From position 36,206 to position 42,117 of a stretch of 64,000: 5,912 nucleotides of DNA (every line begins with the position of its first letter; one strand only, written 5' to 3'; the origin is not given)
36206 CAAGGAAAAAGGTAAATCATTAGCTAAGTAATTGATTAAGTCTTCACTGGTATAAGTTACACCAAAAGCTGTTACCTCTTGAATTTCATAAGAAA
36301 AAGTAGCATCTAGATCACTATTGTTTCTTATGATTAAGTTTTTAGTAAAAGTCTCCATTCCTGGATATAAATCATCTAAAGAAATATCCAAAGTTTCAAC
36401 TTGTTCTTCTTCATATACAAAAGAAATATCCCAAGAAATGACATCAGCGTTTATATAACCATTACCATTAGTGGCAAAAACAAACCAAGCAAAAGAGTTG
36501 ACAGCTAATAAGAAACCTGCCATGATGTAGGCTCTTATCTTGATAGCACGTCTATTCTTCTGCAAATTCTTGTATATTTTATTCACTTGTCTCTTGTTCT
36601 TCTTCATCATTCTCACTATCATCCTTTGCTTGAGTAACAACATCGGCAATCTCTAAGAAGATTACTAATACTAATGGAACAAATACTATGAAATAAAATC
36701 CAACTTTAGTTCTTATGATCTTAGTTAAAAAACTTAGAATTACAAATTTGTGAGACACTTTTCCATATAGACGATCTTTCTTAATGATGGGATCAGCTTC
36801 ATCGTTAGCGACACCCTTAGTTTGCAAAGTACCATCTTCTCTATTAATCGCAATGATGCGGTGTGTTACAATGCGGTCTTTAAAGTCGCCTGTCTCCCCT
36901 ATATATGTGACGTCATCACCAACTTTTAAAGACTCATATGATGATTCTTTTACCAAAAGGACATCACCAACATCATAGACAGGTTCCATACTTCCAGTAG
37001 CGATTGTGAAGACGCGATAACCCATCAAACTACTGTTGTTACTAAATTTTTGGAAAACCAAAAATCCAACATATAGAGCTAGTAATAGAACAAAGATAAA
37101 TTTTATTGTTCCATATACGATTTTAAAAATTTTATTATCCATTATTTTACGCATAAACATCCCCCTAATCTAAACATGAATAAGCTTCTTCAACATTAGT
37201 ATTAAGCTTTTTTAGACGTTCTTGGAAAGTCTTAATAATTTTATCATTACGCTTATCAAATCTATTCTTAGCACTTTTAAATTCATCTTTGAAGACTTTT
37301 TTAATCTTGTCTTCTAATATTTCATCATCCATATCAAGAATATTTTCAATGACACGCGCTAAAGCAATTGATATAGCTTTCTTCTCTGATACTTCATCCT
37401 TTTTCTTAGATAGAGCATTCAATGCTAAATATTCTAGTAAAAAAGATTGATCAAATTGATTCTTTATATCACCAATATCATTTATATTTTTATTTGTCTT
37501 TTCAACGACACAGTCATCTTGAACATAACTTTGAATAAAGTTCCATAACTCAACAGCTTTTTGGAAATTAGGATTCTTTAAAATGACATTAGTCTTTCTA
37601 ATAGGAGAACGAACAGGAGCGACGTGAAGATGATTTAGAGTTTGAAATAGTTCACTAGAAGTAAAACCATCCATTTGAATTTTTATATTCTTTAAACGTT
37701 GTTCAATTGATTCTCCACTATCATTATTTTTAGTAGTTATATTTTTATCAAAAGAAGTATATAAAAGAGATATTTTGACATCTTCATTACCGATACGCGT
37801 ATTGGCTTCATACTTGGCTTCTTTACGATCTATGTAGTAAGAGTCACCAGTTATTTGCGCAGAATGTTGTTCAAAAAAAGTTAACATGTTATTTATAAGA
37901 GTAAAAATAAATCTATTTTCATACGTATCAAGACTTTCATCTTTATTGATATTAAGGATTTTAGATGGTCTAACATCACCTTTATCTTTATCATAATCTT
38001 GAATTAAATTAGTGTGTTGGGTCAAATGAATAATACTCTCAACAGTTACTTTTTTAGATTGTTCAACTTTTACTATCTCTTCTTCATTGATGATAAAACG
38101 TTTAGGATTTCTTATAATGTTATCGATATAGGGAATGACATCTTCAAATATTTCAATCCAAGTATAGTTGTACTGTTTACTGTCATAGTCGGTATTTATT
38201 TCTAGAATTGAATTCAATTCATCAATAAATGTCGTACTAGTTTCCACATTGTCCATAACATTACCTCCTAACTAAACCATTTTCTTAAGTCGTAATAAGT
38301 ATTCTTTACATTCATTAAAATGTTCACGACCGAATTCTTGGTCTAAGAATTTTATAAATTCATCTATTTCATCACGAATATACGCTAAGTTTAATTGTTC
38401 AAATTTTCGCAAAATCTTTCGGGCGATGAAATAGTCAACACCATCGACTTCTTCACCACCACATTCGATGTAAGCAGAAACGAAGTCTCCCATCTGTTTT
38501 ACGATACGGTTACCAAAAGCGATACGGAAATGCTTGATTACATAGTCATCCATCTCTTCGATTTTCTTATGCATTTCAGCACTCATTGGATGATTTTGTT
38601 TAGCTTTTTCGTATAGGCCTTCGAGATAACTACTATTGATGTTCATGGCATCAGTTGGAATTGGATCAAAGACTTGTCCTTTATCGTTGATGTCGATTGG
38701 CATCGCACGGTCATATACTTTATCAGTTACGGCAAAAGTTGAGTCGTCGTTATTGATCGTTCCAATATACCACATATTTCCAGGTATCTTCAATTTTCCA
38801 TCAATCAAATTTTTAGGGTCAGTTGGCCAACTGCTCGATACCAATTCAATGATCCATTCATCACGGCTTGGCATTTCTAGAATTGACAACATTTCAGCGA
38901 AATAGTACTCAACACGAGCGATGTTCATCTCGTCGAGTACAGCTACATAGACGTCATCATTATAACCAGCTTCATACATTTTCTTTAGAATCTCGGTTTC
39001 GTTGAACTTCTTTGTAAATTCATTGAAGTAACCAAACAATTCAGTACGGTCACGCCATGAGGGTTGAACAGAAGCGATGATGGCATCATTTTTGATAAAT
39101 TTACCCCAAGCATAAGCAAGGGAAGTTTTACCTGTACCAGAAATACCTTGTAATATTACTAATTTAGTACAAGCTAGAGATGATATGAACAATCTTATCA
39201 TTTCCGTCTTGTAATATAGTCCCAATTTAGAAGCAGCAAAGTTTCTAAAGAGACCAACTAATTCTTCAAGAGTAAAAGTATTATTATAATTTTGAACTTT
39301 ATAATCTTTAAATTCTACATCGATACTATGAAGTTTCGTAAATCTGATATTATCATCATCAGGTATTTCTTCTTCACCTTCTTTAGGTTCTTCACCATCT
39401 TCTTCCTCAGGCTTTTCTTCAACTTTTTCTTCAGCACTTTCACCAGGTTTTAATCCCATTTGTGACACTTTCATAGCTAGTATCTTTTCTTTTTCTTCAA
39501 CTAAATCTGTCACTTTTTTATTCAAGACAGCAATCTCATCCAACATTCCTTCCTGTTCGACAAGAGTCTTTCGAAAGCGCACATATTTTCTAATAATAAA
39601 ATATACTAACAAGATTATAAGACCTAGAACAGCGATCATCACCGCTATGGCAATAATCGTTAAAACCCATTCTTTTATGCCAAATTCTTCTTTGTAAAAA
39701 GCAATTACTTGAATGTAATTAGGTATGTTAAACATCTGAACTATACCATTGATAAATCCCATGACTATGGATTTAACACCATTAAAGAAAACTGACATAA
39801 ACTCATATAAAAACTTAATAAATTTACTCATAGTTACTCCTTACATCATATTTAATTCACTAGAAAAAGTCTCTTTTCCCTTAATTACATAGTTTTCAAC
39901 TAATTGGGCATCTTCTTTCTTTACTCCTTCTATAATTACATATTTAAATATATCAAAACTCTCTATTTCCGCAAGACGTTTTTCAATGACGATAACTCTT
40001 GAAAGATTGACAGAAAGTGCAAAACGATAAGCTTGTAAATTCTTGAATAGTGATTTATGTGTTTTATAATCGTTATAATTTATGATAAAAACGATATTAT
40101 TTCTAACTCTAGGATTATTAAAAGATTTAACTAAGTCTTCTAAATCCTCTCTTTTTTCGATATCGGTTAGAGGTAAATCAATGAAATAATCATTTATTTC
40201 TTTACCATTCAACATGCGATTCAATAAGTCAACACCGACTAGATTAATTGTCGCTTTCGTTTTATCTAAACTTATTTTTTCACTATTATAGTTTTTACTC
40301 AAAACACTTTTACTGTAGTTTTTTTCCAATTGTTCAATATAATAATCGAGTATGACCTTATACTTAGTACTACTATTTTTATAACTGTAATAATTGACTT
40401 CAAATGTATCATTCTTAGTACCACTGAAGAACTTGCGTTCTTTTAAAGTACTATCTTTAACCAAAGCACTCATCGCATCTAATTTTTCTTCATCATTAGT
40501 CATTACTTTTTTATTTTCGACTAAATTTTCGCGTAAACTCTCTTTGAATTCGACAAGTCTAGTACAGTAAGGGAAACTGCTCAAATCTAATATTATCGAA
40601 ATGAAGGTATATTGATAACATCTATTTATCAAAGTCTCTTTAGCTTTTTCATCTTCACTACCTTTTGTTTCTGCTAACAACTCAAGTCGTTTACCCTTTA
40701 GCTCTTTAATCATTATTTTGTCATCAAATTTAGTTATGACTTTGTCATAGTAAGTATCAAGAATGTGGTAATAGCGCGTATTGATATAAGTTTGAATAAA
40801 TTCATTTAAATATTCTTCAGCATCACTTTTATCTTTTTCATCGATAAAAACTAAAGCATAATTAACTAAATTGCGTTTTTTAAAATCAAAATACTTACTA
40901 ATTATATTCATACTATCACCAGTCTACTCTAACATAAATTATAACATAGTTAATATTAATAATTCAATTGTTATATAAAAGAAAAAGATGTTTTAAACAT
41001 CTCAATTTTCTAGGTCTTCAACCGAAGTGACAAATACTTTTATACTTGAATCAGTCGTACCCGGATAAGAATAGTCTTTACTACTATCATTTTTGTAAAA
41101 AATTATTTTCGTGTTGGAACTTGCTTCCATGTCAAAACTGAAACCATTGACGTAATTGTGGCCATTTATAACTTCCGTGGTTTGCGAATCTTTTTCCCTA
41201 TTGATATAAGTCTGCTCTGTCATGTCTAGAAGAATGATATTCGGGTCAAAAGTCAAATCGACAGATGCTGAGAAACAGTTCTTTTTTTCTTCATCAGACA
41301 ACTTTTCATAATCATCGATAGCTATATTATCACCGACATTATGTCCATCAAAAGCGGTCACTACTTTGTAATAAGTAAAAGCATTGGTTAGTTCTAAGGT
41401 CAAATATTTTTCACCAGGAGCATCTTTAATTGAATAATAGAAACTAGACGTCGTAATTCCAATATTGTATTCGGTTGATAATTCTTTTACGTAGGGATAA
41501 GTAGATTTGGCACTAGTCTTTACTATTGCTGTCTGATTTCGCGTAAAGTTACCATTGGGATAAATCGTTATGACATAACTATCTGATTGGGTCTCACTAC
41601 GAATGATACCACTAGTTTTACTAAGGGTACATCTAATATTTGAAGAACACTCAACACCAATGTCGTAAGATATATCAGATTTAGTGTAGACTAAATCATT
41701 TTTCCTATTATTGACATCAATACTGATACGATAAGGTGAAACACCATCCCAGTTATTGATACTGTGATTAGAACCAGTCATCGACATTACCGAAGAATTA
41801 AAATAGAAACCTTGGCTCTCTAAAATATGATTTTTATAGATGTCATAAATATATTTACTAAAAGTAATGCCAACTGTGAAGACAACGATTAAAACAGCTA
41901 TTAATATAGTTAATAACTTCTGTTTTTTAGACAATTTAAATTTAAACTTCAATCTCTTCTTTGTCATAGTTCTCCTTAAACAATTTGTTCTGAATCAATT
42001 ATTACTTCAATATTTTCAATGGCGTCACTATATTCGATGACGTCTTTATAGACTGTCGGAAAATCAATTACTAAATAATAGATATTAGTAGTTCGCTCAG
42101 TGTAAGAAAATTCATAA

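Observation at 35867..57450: ~21-kb expanded SipW/TasA-like secreted-protein locus with a 2617-aa beta-helix giant protein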

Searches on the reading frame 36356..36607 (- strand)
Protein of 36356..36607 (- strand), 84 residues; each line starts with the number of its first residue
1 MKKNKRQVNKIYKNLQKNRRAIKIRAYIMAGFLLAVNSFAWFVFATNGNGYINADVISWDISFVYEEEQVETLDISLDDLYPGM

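Call 76: search_protein_families(library=ncbifam, proteins=[window:36356-36607:-], max_evalue=10)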
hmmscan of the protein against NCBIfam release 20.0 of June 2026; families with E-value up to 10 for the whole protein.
seq(84 aa): 1 family
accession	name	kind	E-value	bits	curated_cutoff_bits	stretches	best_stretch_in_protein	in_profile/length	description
NF006283.1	PRK08455.1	equivalog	0.095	12.3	187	1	3-56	56-109/182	flagellar basal body-associated protein FliL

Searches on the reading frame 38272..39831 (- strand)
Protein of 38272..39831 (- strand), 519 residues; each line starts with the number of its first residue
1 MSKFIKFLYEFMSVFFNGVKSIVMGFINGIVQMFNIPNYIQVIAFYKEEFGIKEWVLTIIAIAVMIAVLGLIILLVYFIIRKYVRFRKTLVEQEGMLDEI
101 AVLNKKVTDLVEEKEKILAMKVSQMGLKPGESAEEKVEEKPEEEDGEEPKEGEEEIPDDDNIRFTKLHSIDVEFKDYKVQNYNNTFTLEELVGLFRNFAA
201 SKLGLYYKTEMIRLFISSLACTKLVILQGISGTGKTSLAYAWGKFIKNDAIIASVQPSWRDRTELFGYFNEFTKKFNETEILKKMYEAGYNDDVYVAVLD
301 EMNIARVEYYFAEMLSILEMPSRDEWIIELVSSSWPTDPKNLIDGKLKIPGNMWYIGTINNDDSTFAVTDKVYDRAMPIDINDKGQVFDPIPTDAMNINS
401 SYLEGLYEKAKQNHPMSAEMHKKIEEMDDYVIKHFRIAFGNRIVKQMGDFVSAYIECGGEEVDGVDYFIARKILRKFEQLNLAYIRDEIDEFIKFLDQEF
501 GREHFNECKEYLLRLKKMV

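Call 5: search_protein_families(library=pfam, proteins=[window:38272-39831:-], max_evalue=0.1)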
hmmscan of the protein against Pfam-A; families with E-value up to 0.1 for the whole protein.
window:38272-39831:- (519 aa): 3 families
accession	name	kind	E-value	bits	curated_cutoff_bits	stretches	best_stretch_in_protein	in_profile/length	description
PF07728.20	AAA_5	-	0.0048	17.3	22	1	225-320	2-92/139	AAA domain (dynein-related subfamily)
PF20720.3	nSTAND3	-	0.011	15.9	27.2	1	206-240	1-35/155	Novel STAND NTPase 3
PF01102.23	Glycophorin_A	-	0.069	13.8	30.1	0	54-81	57-84/114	Glycophorin A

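Call 7: search_protein_families(library=ncbifam, proteins=[window:38272-39831:-], max_evalue=1)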
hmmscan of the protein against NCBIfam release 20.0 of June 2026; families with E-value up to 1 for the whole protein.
window:38272-39831:- (519 aa): 7 families
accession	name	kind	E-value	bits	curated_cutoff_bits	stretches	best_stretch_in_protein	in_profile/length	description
NF008457.0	PRK11331.1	equivalog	1.4e-05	24.1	637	1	210-383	182-357/459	5-methylcytosine-specific restriction enzyme subunit McrB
TIGR02896.1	spore_III_AF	equivalog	0.0011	19.4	61.3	1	52-128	3-66/106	stage III sporulation protein AF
NF006085.0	PRK08233.1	equivalog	0.0023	17.8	198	1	409-498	60-143/184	hypothetical protein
NF033218.1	anchor_AmaP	equivalog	0.0036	17.1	55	1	1-113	1-100/166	alkaline shock response membrane anchor protein AmaP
NF005255.0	PRK06762.2-2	equivalog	0.026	14.5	140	1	222-254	3-35/163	hypothetical protein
NF038214.1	IS21_help_AAA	equivalog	0.12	12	200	1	223-277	91-141/232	IS21-like element helper ATPase IstB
NF002503.0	PRK01844.1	equivalog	0.58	10.1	135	0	114-131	40-57/73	YneF family protein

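Call 47: search_protein_families(library=padloc, proteins=[window:38272-39831:-], max_evalue=0.1)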
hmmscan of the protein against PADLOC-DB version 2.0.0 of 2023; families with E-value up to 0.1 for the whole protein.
window:38272-39831:- (519 aa): 2 families
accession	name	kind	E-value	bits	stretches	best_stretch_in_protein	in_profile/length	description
PDLC04547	PDC-M26A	-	5e-38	129.1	2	202-327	312-438/724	-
PDLC00914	TRIP13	-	0.039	11.4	1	221-252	70-101/302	TRIP13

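Call 70: find_homologous_proteins(query=window:38272-39831:-, max_evalue=0.001)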
Query window:38272-39831:- (519 aa): 8000 proteins with E <= 0.001 among 8000 candidates; the best 120 are listed.
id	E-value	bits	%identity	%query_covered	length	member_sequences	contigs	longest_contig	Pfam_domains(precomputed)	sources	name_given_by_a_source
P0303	0.0e+0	1136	100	98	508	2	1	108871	-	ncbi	-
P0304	2.6e-296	1001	85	100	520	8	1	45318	-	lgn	-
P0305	4.0e-295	998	85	100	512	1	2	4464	-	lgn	-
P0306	7.5e-294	993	85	100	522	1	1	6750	-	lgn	-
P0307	4.5e-293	991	85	100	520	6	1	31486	-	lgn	-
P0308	4.7e-292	987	85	100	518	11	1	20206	-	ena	-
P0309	8.6e-290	980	84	100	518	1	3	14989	-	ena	-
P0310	1.2e-289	979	83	100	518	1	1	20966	-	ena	-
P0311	2.8e-289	978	83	100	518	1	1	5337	-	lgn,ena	-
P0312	3.3e-289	978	84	100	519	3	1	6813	-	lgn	-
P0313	4.9e-289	977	83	100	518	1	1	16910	-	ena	-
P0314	1.1e-288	976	83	100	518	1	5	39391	-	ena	-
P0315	4.5e-288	974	83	100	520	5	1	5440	-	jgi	-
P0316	4.8e-288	974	83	100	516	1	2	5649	-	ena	-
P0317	6.9e-288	974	83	100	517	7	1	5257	-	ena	-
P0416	2.7e-259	879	77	100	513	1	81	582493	-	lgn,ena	-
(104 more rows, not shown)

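Call 71: find_encoding_contigs(protein=P0416, flank=10000, max_places=2)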
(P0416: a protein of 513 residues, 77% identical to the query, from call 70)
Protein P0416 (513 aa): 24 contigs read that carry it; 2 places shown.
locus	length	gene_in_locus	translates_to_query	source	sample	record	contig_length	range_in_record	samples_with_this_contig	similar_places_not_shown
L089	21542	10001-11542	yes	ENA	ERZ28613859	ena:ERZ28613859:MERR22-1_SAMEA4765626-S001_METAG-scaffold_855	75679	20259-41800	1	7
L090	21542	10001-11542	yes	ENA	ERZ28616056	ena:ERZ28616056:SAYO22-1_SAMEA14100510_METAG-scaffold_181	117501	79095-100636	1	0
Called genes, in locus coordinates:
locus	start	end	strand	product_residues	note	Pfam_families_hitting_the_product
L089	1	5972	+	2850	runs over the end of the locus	-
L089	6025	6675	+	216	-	-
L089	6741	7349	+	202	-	-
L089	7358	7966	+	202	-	-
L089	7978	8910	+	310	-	-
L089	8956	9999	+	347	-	-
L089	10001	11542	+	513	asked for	-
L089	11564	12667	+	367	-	PF09823:DUF2357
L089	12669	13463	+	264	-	-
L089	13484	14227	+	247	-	-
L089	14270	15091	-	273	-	PF13276:HTH_21, PF00665:rve (weak), PF13683:rve_3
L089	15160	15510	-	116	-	PF13518:HTH_28, PF13551:HTH_29 (weak)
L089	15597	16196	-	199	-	-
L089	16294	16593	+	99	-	-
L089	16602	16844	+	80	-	-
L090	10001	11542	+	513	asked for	-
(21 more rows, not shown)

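Call 82: search_solved_structures(query=A7, max_evalue=1, show_alignments=1)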
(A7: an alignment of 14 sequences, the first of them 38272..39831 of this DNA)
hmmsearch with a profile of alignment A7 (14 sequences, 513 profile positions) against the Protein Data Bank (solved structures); distinct sequences matched with E-value up to 1: 3.
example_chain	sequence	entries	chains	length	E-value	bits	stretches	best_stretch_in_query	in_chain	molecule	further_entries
6hz4_A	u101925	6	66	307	1.7e-05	27.1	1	199-377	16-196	5-methylcytosine-specific restriction enzyme B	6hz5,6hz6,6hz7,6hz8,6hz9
6ut6_A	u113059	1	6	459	2.8e-05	26.3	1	198-377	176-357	5-methylcytosine-specific restriction enzyme B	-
7vsr_A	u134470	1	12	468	3e-05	26.3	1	198-377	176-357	5-methylcytosine-specific restriction enzyme B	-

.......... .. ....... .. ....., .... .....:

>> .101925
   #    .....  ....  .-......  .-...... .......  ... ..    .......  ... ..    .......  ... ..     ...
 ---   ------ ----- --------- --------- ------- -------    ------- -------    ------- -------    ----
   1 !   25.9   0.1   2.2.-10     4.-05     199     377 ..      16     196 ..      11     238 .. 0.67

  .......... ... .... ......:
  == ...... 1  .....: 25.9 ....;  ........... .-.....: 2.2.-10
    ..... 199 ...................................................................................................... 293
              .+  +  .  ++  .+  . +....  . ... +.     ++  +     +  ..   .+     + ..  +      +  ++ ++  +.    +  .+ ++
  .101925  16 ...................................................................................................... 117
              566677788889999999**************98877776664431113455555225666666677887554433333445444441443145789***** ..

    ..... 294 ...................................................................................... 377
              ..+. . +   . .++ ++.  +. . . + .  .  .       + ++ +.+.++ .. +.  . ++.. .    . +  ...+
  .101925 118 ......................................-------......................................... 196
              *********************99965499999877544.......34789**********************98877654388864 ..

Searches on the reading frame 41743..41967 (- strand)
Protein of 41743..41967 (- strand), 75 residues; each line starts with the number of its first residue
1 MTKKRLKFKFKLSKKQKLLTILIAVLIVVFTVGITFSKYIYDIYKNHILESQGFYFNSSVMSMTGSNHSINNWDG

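Call 76: search_protein_families(library=ncbifam, proteins=[window:41743-41967:-], max_evalue=10)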
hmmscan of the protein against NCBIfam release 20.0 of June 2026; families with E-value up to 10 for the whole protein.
seq(75 aa): 3 families
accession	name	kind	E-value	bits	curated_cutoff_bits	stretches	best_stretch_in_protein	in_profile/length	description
TIGR00933.1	2a38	subfamily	0.0023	17.1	331.15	1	7-68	189-251/391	TrkH family potassium uptake protein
NF042931.1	SAG1386_EF1546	equivalog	0.015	15.4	80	1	9-67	22-79/158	SAG1386/EF1546 family surface-associated protein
NF046114.1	DA_rpt_lmo1799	equivalog_domain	0.027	14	200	1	1-65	1-64/227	Lmo1799 family Asp-Ala repeat surface protein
